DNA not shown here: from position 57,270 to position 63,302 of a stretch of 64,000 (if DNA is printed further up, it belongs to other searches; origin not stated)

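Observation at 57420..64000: Giant M48-peptidase / TerB / DUF4011 / Upf1-like SF1 helicase / endonuclease-fold fusion protein, translationally coupled to a membrane protein: candidate defence or DNA-surveillance module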

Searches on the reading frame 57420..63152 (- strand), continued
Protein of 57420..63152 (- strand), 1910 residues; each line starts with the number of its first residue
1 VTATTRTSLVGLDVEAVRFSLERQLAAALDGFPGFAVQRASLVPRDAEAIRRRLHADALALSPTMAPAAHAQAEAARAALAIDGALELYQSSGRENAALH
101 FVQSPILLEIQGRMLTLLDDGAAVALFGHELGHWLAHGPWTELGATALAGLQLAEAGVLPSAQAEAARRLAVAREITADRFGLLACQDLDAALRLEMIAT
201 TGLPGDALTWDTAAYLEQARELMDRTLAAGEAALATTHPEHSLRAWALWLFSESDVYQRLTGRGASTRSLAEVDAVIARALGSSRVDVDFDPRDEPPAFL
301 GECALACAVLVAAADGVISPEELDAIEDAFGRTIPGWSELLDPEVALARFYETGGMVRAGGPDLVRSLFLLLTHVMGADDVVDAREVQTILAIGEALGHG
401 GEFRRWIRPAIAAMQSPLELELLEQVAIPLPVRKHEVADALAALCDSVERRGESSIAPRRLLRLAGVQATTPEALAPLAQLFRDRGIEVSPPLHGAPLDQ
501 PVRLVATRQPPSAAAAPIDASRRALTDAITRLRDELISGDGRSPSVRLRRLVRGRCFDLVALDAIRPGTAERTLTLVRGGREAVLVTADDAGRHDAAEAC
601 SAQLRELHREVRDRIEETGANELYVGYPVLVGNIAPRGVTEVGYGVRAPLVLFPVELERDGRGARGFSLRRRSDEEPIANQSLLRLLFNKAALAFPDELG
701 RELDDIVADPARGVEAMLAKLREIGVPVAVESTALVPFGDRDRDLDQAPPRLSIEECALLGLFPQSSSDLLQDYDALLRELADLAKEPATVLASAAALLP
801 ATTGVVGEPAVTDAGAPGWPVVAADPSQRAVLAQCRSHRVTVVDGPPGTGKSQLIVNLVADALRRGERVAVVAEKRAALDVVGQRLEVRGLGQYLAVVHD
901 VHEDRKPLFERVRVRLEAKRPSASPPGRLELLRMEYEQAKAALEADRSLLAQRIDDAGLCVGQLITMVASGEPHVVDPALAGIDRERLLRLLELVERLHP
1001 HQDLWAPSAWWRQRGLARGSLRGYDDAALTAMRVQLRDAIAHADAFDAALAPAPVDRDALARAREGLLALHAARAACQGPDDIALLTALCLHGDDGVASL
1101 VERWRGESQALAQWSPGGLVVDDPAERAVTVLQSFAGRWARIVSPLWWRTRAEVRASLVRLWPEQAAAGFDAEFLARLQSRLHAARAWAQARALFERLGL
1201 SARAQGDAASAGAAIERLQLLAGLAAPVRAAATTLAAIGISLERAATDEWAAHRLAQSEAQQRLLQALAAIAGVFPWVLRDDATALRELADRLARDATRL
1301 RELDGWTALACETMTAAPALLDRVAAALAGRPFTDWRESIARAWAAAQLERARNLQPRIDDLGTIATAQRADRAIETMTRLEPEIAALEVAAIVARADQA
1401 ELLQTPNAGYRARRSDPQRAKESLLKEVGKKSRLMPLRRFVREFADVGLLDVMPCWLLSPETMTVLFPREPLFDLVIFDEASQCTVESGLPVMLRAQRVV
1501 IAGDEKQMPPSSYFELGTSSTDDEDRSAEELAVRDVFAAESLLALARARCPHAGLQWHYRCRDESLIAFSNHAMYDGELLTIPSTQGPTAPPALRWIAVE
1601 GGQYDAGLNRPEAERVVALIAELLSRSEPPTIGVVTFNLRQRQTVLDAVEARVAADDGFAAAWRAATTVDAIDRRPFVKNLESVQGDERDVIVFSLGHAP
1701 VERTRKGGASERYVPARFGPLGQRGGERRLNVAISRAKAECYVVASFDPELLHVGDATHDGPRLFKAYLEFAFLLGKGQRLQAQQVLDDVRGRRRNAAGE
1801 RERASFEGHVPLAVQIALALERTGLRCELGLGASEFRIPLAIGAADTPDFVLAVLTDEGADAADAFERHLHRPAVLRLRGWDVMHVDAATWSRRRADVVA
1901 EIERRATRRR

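Call 29: search_protein_families(library=pfam, proteins=[L064:8510-15133:+, L041:8507-14437:+, L002:6828-12578:+, P0089], max_evalue=0.01)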
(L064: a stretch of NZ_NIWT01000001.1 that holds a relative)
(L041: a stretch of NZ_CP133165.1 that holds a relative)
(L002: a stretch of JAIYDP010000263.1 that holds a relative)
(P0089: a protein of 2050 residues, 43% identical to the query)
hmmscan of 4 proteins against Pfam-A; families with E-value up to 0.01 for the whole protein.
L064:8510-15133:+ (2207 aa): 15 families
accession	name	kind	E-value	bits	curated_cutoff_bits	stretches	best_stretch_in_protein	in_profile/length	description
PF13195.11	DUF4011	-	5.7e-52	176.3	22.2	1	405-577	1-158/158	Protein of unknown function (DUF4011)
PF18741.7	MTES_1575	-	4.7e-34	116.8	38.2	1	1860-1957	1-96/96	REase_MTES_1575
PF13086.12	AAA_11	-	4.8e-18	66.3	27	2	1554-1595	212-254/257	AAA domain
PF13087.12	AAA_12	-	2e-16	60.6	27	1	1615-1812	4-193/195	AAA domain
PF11784.13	DUF3320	-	2.5e-15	56.6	25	1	2061-2110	1-50/50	Protein of unknown function (DUF3320)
PF13245.12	AAA_19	-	1.2e-08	35.6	25.1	1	695-740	1-48/134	AAA domain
PF13604.12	AAA_30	-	1.3e-08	35.3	27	1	693-748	4-61/191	AAA domain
PF00270.35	DEAD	-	0.00047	20.4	26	1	694-767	3-78/167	DEAD/DEAH box helicase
PF13191.12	AAA_16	-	0.0021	19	32.6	0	704-816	23-128/167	AAA ATPase domain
PF01443.25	Viral_helicase1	-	0.0033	17.7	21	0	1553-1595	55-101/228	Viral superfamily 1 RNA helicase core domain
PF13401.12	AAA_22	-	0.0039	17.9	27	0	709-788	9-84/130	AAA domain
PF04480.18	DUF559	-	0.0063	16.8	20.6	0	1903-1957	57-108/109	Protein of unknown function (DUF559)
PF01695.23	IstB_IS21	-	0.0065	16.4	24.1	0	703-741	90-128/238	IstB-like ATP binding protein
PF05127.21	NAT10_TcmA_helicase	-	0.0067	16.8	22.7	0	709-755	1-48/176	RNA cytidine acetyltransferase NAT10/TcmA, helicase domain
PF04851.21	ResIII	-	0.01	16.2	22.5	0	703-760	21-80/164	Type III restriction enzyme, res subunit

L041:8507-14437:+ (1976 aa): 10 families
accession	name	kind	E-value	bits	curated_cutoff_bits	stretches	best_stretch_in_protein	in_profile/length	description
PF13195.11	DUF4011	-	6.8e-47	159.8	22.2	1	408-578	1-158/158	Protein of unknown function (DUF4011)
PF18741.7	MTES_1575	-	2.5e-33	114.5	38.2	1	1646-1743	1-96/96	REase_MTES_1575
PF13087.12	AAA_12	-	9.3e-16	58.4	27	1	1399-1597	4-192/195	AAA domain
PF13086.12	AAA_11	-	1e-14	55.4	27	2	695-758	3-74/257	AAA domain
PF11784.13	DUF3320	-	1.6e-14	54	25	1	1834-1882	2-50/50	Protein of unknown function (DUF3320)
PF13604.12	AAA_30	-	1.8e-07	31.5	27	1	696-753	4-63/191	AAA domain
PF13245.12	AAA_19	-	6.2e-06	26.9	25.1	1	698-751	1-56/134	AAA domain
PF01078.27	Mg_chelatase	-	0.00014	21.7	20.3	1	697-729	11-42/207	Magnesium chelatase, subunit ChlI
PF01443.25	Viral_helicase1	-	0.00045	20.5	21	0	1330-1379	47-100/228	Viral superfamily 1 RNA helicase core domain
PF04480.18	DUF559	-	0.0076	16.5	20.6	0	1689-1742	57-107/109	Protein of unknown function (DUF559)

L002:6828-12578:+ (1916 aa): 9 families
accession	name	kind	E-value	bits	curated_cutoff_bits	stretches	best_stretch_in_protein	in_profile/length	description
PF13086.12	AAA_11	-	1.4e-14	55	27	2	1472-1518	206-252/257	AAA domain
PF13087.12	AAA_12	-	1e-13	51.7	27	1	1561-1752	20-193/195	AAA domain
PF18741.7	MTES_1575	-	2.3e-11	44.1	38.2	1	1819-1910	4-95/96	REase_MTES_1575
PF13604.12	AAA_30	-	5.4e-08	33.2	27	1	833-919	4-82/191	AAA domain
PF13195.11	DUF4011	-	9.7e-08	32.6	22.2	1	609-696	70-158/158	Protein of unknown function (DUF4011)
PF13245.12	AAA_19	-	1.7e-07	31.9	25.1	1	835-896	1-64/134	AAA domain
PF01435.24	Peptidase_M48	-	0.00023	21.5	20.3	0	106-248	48-182/186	Peptidase family M48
PF01443.25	Viral_helicase1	-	0.0036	17.6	21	0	848-871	1-22/228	Viral superfamily 1 RNA helicase core domain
PF13401.12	AAA_22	-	0.0097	16.7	27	0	844-927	4-83/130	AAA domain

P0089 (2050 aa): 11 families
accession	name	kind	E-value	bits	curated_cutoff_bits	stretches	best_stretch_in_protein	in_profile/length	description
PF13087.12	AAA_12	-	7.3e-18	65.3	27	1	1666-1863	14-193/195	AAA domain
PF18741.7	MTES_1575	-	4.6e-14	52.7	38.2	1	1931-2024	3-96/96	REase_MTES_1575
PF13086.12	AAA_11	-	7.9e-13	49.2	27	2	1591-1629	213-252/257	AAA domain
PF13195.11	DUF4011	-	5.6e-08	33.4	22.2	1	597-670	64-139/158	Protein of unknown function (DUF4011)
PF13245.12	AAA_19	-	2.3e-05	25.1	25.1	1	835-890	4-61/134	AAA domain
PF01435.24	Peptidase_M48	-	2.7e-05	24.5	20.3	1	115-248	54-180/186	Peptidase family M48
PF13604.12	AAA_30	-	2.9e-05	24.3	27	1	832-891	6-67/191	AAA domain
PF05099.18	TerB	-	0.00099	19.8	24.4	0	307-400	4-106/118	Tellurite resistance protein TerB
PF03308.22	MeaB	-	0.0015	18.1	23.1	1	828-876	19-67/273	Methylmalonyl Co-A mutase-associated GTPase MeaB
PF09848.15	SLFN-g3_helicase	-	0.003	17.3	24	0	844-892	3-53/354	Schlafen group 3, DNA/RNA helicase domain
PF01443.25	Viral_helicase1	-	0.0045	17.3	21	0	845-881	1-36/228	Viral superfamily 1 RNA helicase core domain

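Call 33: search_solved_structures(query=window:57423-63152:-, max_evalue=0.01)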
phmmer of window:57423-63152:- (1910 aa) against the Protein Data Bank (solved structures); distinct sequences matched with E-value up to 0.01: 6.
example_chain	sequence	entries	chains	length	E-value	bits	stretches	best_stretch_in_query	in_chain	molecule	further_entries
4b3f_X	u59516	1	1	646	2.3e-09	38.7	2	1465-1534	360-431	DNA-BINDING PROTEIN SMUBP-2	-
4b3g_A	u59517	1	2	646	2.3e-09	38.7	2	1465-1534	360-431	DNA-BINDING PROTEIN SMUBP-2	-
5mzn_A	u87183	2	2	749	0.00093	20.1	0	1451-1512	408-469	Helicase SEN1,Helicase SEN1 | Helicase SEN1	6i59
8ftm_A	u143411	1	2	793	0.0019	19.1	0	1471-1512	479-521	5'-3' RNA helicase-like protein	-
8ram_O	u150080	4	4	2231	0.0061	17.4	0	1451-1512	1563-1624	Helicase SEN1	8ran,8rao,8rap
8fth_A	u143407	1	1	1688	0.0083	16.9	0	1471-1512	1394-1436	5'-3' RNA helicase-like protein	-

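Call 37: search_solved_structures(query=A1, max_evalue=1)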
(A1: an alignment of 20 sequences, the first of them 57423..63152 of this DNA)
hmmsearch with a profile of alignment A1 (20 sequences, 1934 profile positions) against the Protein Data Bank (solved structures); distinct sequences matched with E-value up to 1: 29.
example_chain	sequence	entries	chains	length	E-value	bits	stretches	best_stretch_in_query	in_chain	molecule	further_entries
4b3g_A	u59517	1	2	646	4.3e-13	50.8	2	1485-1527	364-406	DNA-BINDING PROTEIN SMUBP-2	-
4b3f_X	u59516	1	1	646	4.3e-13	50.8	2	1485-1527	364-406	DNA-BINDING PROTEIN SMUBP-2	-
5mzn_A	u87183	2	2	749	1.7e-07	32.3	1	1479-1527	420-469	Helicase SEN1,Helicase SEN1 | Helicase SEN1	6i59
8ram_O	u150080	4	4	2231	3.5e-06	27.9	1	1476-1527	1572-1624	Helicase SEN1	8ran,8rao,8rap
8ftm_A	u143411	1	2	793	8.4e-06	26.7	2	1488-1528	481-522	5'-3' RNA helicase-like protein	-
5eax_A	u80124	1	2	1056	8.6e-05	23.3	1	1486-1525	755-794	DNA replication ATP-dependent helicase/nuclease DNA2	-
5eaw_A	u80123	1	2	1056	8.6e-05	23.3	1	1486-1525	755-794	DNA replication ATP-dependent helicase/nuclease DNA2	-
5ean_A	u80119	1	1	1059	8.7e-05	23.3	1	1486-1525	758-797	DNA replication ATP-dependent helicase/nuclease DNA2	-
8fth_A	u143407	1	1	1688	9e-05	23.2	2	1488-1528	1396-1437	5'-3' RNA helicase-like protein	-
8ftk_A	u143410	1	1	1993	0.0001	23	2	1488-1528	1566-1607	5'-3' RNA helicase-like protein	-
8ro0_Q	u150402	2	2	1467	0.00053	20.7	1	811-860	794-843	Intron-binding protein aquarius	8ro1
2gjk_A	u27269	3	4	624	0.00075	20.2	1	826-953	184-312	Regulator of nonsense transcripts 1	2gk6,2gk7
2xzo_A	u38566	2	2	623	0.00076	20.2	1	826-953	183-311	REGULATOR OF NONSENSE TRANSCRIPTS 1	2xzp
6ej5_A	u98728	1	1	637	0.00093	19.9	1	826-953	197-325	Regulator of nonsense transcripts 1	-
9qwn_A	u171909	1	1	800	0.0019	18.8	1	811-892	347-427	Isoform 2 of Regulator of nonsense transcripts 1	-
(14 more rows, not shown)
